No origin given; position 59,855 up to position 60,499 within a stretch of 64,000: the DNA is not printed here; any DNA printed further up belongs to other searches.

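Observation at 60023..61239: Perfect 27-bp inverted repeats flank a 1.16-kb regulatory segment next to an integrase: a possible invertible switch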

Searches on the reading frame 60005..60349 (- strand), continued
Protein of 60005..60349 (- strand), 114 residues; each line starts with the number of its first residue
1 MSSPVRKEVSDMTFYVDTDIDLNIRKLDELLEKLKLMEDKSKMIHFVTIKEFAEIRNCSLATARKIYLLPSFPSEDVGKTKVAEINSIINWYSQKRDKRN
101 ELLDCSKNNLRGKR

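Call 30: find_encoding_contigs(protein=P0031, flank=5000, max_places=10)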
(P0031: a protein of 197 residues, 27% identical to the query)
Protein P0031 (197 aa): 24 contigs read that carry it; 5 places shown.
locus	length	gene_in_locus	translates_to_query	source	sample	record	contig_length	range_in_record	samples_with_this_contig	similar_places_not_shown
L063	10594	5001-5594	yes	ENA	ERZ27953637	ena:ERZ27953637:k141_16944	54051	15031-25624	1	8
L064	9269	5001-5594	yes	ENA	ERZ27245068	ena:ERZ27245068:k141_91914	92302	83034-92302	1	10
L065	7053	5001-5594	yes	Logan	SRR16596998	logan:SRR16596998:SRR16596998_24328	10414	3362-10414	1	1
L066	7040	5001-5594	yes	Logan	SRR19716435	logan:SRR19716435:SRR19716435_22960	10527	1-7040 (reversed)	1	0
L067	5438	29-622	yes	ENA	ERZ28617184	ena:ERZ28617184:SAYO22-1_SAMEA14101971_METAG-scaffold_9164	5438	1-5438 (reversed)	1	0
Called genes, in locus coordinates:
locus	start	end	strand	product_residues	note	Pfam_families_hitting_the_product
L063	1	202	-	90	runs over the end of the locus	PF12773:DZR (weak), PF13240:Zn_Ribbon_1, PF13248:Zn_ribbon_3 (weak)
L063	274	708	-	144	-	PF12773:DZR (faint), PF13240:Zn_Ribbon_1, PF13248:Zn_ribbon_3 (weak)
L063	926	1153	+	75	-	PF13443:HTH_26 (weak)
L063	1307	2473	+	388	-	PF00753:Lactamase_B (weak), PF23023:Anti-Pycsar_Apyc1 (faint), PF12706:Lactamase_B_2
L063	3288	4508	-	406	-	PF19263:DUF5906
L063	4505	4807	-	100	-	-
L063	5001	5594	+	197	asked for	PF01381:HTH_3 (weak), PF12844:HTH_19 (weak)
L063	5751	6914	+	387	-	PF00589:Phage_integrase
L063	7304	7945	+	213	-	PF03796:DnaB_C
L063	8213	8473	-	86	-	-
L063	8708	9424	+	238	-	PF00239:Resolvase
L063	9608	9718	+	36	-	-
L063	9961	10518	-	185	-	PF09851:SHOCT (weak)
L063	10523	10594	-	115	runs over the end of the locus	PF14373:Imm_superinfect, PF09851:SHOCT (faint)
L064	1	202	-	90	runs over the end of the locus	PF12773:DZR (weak), PF13240:Zn_Ribbon_1, PF13248:Zn_ribbon_3 (weak)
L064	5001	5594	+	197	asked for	PF01381:HTH_3 (weak), PF12844:HTH_19 (weak)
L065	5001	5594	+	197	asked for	PF01381:HTH_3 (weak), PF12844:HTH_19 (weak)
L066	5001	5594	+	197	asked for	PF01381:HTH_3 (weak), PF12844:HTH_19 (weak)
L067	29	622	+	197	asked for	PF01381:HTH_3 (weak), PF12844:HTH_19 (weak)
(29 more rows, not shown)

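Call 31: list_cluster_members(proteins=[P0001, P0032, P0009, P0031])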
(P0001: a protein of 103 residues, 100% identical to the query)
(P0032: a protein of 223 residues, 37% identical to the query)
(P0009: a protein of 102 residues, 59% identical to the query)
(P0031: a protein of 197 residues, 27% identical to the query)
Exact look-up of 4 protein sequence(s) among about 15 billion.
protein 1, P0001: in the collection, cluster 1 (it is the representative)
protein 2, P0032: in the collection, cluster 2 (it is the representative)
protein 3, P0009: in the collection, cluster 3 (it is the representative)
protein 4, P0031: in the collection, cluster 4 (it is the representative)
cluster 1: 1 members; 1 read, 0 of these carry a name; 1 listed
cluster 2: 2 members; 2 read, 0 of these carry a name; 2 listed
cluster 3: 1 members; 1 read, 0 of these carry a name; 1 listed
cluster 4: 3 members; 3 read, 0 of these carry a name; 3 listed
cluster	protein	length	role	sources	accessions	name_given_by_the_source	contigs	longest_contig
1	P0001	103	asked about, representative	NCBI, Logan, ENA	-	-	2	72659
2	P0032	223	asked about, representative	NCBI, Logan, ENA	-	-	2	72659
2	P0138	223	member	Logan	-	-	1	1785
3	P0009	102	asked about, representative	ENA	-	-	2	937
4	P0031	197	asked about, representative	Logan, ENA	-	-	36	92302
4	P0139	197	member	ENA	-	-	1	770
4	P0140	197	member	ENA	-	-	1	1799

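Call 51: find_homologous_proteins(query=A3, max_evalue=1e-20)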
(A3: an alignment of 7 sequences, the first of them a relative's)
Query A3 (7 sequences) (99 aa, profile of the alignment): 63 proteins with E <= 1e-20 among 380 candidates.
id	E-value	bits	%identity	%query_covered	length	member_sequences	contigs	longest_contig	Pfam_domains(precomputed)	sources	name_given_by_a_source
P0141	8.5e-47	175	79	100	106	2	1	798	-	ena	-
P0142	4.6e-46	173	77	100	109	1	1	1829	-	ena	-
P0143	6.3e-42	159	68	98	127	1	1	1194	-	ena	-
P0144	1.0e-39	152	72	100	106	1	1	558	-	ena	-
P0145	2.0e-39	151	74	100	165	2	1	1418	-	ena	-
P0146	1.5e-38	149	45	98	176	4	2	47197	-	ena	-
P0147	1.9e-37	145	72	89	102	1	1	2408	-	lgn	-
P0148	1.3e-36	142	48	98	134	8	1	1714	-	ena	-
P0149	1.4e-36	142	62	100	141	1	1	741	-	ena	-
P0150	1.9e-36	142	68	98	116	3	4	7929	-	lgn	-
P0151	4.2e-36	141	68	98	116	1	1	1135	-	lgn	-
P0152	1.3e-35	139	65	100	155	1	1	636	-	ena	-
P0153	3.6e-35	138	68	100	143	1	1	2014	-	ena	-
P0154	1.1e-34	136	67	98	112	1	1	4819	-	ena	-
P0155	2.0e-34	135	46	98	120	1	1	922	-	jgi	-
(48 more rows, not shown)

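Call 52: find_encoding_contigs(protein=P0142, flank=3000, max_places=6)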
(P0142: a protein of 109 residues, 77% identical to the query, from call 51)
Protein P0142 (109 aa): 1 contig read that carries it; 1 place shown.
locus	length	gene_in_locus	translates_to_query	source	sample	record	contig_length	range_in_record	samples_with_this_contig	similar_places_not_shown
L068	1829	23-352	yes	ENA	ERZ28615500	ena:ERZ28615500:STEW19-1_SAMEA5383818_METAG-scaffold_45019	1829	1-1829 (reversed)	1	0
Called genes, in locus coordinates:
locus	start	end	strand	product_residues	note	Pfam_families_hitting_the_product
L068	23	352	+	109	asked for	-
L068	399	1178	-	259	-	PF20720:nSTAND3 (faint), PF01695:IstB_IS21, PF00308:Bac_DnaA (weak)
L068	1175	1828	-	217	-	?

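Call 53: find_encoding_contigs(protein=P0147, flank=3000, max_places=6)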
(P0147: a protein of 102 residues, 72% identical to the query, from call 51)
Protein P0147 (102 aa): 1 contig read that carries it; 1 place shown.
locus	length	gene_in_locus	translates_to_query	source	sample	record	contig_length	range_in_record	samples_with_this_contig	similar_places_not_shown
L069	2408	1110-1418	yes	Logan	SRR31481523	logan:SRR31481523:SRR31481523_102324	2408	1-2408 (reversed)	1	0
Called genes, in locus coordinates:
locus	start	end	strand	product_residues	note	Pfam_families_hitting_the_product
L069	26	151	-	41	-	-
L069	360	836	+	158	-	PF01381:HTH_3 (weak)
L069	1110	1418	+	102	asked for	-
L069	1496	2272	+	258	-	PF00589:Phage_integrase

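Call 54: find_encoding_contigs(protein=P0145, flank=3000, max_places=6)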
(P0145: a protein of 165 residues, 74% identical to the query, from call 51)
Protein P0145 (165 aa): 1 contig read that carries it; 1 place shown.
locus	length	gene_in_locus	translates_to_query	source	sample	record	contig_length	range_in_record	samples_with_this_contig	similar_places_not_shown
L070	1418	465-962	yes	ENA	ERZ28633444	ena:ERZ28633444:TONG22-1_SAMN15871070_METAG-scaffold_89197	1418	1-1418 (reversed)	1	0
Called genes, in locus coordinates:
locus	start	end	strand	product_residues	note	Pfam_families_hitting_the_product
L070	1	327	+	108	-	?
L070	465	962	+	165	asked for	-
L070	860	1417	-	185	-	?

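Call 72: list_cluster_members(proteins=[P0002, P0004, P0005, P0006, P0007, P0008, P0010, P0011, P0003, P0013])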
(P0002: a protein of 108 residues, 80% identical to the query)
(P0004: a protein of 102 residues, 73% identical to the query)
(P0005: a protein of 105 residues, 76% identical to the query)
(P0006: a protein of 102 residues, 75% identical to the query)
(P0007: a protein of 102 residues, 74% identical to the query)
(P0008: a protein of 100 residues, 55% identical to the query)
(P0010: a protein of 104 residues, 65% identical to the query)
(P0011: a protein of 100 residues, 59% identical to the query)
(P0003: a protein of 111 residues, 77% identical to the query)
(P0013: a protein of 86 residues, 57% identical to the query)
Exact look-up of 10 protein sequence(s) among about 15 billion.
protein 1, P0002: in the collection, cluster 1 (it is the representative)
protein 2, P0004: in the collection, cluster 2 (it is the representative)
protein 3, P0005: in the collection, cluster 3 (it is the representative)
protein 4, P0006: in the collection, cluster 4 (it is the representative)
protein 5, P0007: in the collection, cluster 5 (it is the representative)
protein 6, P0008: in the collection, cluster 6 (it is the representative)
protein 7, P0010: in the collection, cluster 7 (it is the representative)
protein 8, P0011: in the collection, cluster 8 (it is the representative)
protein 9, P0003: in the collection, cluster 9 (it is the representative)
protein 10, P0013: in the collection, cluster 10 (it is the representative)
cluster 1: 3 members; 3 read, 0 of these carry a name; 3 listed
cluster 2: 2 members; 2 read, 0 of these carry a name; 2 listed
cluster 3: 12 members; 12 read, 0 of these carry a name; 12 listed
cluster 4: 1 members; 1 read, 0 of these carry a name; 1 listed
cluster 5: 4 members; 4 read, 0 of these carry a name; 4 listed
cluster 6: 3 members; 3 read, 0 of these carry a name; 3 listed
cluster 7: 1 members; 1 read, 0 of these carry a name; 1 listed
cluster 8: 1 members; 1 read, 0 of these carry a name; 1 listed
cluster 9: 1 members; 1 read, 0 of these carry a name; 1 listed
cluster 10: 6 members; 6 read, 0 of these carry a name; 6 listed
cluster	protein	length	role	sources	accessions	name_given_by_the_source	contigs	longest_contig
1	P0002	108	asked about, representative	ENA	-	-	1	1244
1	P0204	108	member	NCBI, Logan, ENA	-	-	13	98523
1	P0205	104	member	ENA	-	-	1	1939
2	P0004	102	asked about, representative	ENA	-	-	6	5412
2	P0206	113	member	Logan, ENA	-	-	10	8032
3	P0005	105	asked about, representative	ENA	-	-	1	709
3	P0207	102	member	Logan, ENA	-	-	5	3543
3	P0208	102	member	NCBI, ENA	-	-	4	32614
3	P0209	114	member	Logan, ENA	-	-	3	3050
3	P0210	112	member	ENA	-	-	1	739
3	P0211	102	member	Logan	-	-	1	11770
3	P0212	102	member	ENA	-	-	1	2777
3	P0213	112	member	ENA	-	-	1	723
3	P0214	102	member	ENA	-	-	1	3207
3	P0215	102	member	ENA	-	-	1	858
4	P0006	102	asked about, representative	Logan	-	-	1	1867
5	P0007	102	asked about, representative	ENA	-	-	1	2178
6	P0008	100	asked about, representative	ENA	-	-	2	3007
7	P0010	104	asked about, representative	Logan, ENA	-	-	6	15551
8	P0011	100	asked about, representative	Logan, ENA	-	-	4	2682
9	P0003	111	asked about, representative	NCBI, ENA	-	-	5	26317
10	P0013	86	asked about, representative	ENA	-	-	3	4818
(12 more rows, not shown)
